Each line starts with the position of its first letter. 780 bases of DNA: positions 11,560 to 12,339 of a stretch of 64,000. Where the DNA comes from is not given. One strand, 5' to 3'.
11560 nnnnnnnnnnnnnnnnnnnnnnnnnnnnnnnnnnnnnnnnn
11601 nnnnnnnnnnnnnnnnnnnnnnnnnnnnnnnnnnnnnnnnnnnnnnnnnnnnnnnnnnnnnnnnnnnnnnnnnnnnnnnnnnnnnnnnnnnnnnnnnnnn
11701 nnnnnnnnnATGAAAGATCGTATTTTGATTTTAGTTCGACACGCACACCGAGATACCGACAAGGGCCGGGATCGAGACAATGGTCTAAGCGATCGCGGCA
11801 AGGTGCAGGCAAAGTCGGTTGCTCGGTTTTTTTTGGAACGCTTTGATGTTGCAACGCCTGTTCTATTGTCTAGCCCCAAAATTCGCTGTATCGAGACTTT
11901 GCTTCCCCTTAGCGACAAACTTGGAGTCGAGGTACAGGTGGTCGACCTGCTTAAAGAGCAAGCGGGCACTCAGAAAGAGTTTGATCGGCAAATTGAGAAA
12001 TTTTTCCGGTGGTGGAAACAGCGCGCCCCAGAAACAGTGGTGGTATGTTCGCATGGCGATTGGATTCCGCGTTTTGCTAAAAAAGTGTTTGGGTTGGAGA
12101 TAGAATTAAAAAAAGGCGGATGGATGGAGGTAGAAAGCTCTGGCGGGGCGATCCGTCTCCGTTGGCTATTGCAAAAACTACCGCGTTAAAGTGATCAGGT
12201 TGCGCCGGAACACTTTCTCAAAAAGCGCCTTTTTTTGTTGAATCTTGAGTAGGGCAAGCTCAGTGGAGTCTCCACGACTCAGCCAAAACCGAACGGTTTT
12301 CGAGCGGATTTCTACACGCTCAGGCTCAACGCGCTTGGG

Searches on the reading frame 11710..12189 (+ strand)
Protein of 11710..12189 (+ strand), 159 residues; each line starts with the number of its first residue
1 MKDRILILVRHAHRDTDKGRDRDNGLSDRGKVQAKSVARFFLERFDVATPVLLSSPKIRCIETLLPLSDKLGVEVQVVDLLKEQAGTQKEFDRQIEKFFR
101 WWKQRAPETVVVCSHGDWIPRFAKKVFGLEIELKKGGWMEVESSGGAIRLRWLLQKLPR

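Call 5: search_protein_families(library=pfam, proteins=[window:11710-12189:+])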
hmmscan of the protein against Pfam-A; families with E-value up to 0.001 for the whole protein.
window:11710-12189:+ (159 aa): 1 family
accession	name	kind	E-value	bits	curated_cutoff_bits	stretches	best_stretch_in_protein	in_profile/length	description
PF00300.27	His_Phos_1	-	3.4e-15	56.7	21.7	1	6-84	1-80/194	Histidine phosphatase superfamily (branch 1)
